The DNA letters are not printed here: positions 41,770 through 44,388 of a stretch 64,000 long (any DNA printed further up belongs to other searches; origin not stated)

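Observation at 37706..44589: Two same-orientation MITEs bracket a 6.5-kb cell-surface cassette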

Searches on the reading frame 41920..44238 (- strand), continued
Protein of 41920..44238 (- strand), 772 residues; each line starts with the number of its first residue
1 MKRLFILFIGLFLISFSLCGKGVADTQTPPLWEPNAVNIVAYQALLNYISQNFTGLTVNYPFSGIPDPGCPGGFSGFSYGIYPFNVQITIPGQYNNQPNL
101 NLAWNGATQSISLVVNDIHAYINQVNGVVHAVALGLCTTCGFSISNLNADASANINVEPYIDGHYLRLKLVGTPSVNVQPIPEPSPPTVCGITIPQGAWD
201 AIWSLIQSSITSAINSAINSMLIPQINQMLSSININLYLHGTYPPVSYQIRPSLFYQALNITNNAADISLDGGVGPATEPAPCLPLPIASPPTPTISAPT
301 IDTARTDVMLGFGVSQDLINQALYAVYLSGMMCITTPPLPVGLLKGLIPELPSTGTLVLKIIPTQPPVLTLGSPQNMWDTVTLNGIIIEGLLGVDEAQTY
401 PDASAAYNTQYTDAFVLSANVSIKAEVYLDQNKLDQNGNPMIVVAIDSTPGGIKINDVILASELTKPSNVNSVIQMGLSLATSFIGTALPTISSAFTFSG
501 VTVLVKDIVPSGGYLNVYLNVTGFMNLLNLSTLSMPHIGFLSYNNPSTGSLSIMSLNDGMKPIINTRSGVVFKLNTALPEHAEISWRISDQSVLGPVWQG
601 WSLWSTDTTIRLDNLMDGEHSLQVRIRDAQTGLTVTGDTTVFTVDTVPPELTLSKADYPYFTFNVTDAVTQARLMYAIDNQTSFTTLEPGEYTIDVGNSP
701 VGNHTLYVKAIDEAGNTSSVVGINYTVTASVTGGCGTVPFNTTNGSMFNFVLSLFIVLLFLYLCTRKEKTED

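Call 41: find_encoding_contigs(protein=P0008, flank=10000, max_places=2)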
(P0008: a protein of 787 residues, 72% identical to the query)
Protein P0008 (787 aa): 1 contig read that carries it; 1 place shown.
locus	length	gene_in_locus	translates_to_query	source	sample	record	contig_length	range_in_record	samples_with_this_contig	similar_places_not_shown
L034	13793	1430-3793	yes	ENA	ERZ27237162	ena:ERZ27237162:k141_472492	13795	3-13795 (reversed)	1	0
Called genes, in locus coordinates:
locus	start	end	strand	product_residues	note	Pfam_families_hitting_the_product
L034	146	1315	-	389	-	PF22020:RlmL_1st, PF02926:THUMP (weak), PF01170:UPF0020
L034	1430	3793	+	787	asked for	PF19077:Big_13 (faint)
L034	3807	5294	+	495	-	PF00691:OmpA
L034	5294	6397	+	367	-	-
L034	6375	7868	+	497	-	PF13620:CarboxypepD_reg, PF13715:CarbopepD_reg_2, PF04041:Glyco_hydro_130 (faint)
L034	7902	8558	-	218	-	PF03544:TonB_C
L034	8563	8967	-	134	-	PF02472:ExbD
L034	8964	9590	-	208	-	PF01618:MotA_ExbB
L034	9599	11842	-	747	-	PF13620:CarboxypepD_reg, PF13715:CarbopepD_reg_2 (weak), PF07715:Plug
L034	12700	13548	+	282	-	PF01435:Peptidase_M48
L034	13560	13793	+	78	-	?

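Call 65: search_solved_structures(query=A2, max_evalue=1)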
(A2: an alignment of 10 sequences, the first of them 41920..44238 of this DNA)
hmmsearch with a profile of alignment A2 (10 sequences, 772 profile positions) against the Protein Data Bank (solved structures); distinct sequences matched with E-value up to 1: 0.

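Call 79: predict_structure(alignment_id=A2)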
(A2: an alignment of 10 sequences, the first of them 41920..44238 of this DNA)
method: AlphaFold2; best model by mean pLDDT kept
length: 772 residues; sequences in the alignment: 10
mean_pLDDT: 59.8   pTM: 0.33
mean pLDDT of the five models: 59.8, 57.6, 54.1, 54.0, 51.4
residues with pLDDT >= 90: 8; 70-90: 299; 50-70: 218; < 50: 247
segments of 3 or more residues with pLDDT < 50: 14-42, 234-315, 329-331, 373-377, 394-413, 433-440, 459-467, 480-515, 521-531, 591-598, 730-749, 766-772
pLDDT, mean of each block of 10 residues (from residue 1): 56 43 26 31 56 80 80 68 87 76 59 82 85 72 83 76 58 79 75 75 83 85 78 42 24 26 27 22 33 33 34 47 52 51 54 56 59 52 59 40 35 52 58 46 56 54 46 53 32 30 37 47 39 69 69 70 79 80 77 44 77 79 77 70 82 82 82 88 83 83 87 83 76 31 38 62 50 36
secondary structure, 60 per line:
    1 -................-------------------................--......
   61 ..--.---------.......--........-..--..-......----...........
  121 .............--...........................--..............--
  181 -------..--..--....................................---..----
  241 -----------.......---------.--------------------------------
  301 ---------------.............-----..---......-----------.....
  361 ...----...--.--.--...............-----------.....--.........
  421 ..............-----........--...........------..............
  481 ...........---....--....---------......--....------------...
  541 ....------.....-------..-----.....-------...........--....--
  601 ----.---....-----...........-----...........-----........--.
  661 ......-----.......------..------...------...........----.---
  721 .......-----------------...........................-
elements in order (helices of 4 or more, strands of 3 or more residues): H2-17 H37-52 E55-62 E75-81 E84-91 E100-105 E110-133 E136-162 E165-178 H196-231 H252-258 H316-328 H341-344 E356-363 E368-370 E379-393 H405-409 E412-434 E440-447 E453-460 H467-491 E495-498 E501-504 E514-519 H522-525 E538-544 E551-555 E570-574 E582-592 E595-598 E609-612 E618-628 E634-644 E650-657 E660-666 E672-678 E693-695 E702-712 E721-727 H745-771

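Call 82: fold_search(model_id=the predicted structure, library=pdb)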
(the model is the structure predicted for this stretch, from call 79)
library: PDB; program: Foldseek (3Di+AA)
matches with E <= 10: 1618; with E <= 0.001: 142
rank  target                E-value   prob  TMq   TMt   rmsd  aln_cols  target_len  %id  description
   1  1bp1                  4.0e-10  1.00  0.17  0.24  22.0       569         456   11  CRYSTAL STRUCTURE OF BPI, THE HUMAN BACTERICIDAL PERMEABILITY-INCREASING PROTEIN (released 1997-09-04)
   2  4m4d_B                3.6e-08  1.00  0.15  0.25  23.1       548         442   10  Crystal structure of lipopolysaccharide binding protein (released 2013-10-30)
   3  9e7m_Ja               9.8e-08  0.97  0.11  0.10  42.0       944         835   12  In situ cryoEM structure of bacteriophage Ur-lambda tail tip complex (released 2025-11-05)
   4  8iyk_F                1.9e-07  1.00  0.11  0.10  33.1       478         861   15  Tail tip conformation 1 of phage lambda tail (released 2023-10-18)
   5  2yn5_A                3.5e-07  1.00  0.17  0.40  15.9       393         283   14  Structural insight into the giant calcium-binding adhesin SiiE: implications for the adhesion of Salmonella enterica t (released 2013-04-03)
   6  4m4d_A                3.5e-07  1.00  0.14  0.22  23.9       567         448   11  Crystal structure of lipopolysaccharide binding protein (released 2013-10-30)
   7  2yn5_B                5.4e-07  1.00  0.17  0.38  16.0       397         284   14  Structural insight into the giant calcium-binding adhesin SiiE: implications for the adhesion of Salmonella enterica t (released 2013-04-03)
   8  8k35_A                5.7e-07  1.00  0.13  0.12  33.6       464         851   13  Structure of the bacteriophage lambda tail tip complex (released 2023-11-15)
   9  2yn3_C                9.5e-07  1.00  0.17  0.39  14.0       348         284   13  Structural insight into the giant calcium-binding adhesin SiiE: implications for the adhesion of Salmonella enterica t (released 2013-04-03)
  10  2yn3_A                1.0e-06  1.00  0.18  0.43  15.4       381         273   14  Structural insight into the giant calcium-binding adhesin SiiE: implications for the adhesion of Salmonella enterica t (released 2013-04-03)
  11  3pdd                  4.1e-06  1.00  0.16  0.49   6.1       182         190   13  Structures of Clostridium thermocellum CbhA fibronectin(III)-like modules (released 2011-11-23)
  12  2yn3_B                1.2e-05  1.00  0.16  0.42  14.7       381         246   12  Structural insight into the giant calcium-binding adhesin SiiE: implications for the adhesion of Salmonella enterica t (released 2013-04-03)
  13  4bqc_A                1.4e-05  1.00  0.15  0.39   8.1       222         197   10  Crystal structure of the FN5 and FN6 domains of NEO1 bound to SOS (released 2013-06-12)
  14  4y61_A                1.4e-05  0.99  0.12  0.21  26.2       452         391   10  Crystal structure of the complex between Slitrk2 LRR1 and PTP delta Ig1-Fn1 (released 2015-06-03)
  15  9g8b_A                2.1e-05  0.99  0.14  0.24  25.4       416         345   13  CryoEM structure of the fragment-2 (2892-3236) in the grappling hook protein A (GhpA) in the bacterium Aureispira sp.  (released 2024-10-16)
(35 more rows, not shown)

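Call 84: find_encoding_contigs(protein=P0010, flank=10000, max_places=2)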
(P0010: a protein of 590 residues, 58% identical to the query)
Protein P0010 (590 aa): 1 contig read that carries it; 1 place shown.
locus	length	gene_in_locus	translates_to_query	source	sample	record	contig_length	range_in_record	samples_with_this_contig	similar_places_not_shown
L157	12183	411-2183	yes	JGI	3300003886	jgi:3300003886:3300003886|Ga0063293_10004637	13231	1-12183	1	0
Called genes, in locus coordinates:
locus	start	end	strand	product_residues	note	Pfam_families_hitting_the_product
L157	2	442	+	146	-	?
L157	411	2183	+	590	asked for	PF19077:Big_13 (faint)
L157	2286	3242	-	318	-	PF01479:S4, PF00849:PseudoU_synth_2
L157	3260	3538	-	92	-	-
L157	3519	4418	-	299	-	PF01734:Patatin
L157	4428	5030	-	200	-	PF01844:HNH, PF13395:HNH_4 (weak), PF14279:HNH_5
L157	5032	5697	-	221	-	PF00392:GntR, PF07729:FCD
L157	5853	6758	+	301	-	PF02899:Phage_int_SAM_1, PF13495:Phage_int_SAM_4 (weak), PF00589:Phage_integrase, PF22823:MrpR_C_cat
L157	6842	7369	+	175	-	PF00227:Proteasome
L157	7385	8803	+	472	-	PF00004:AAA, PF07728:AAA_5 (faint), PF00004:AAA (weak), PF07724:AAA_2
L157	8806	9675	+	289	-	PF00696:AA_kinase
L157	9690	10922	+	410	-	PF00202:Aminotran_3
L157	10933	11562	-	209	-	PF00041:fn3 (weak)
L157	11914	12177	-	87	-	-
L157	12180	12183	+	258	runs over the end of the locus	PF12950:TaqI_C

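Call 106: search_protein_representatives(alignment_id=A2)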
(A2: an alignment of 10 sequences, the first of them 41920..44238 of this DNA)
Query: 10 sequences, 772 profile positions. Proteins with E-value up to 0.001 (for the whole library): 2573; up to 1e-10: 607; up to 1e-30: 45. The best 150 are listed.
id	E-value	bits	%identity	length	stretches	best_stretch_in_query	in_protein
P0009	0.0e+00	1327.3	-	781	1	1-763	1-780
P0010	0.0e+00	1039.8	-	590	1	202-768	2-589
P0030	4.2e-89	316.2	-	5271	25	611-730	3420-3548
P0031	5.4e-66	239.8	-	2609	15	612-723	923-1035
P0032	9.1e-63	229.1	-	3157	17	616-730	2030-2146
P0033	4.2e-60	220.3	-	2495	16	595-739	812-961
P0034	1.9e-59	218.1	-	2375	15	582-731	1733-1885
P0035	3.1e-55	204.2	-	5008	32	612-730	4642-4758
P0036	4.5e-52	193.7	-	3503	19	603-715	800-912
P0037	1.7e-51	191.8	-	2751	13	614-730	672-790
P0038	2.4e-48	181.4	-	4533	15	609-731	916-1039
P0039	9.6e-48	179.4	-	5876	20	601-727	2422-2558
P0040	1.7e-47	178.6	-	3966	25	601-738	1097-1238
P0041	3.0e-46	174.5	-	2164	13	610-739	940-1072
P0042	1.0e-45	172.7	-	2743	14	609-728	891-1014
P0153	4.4e-21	91.3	-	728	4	201-392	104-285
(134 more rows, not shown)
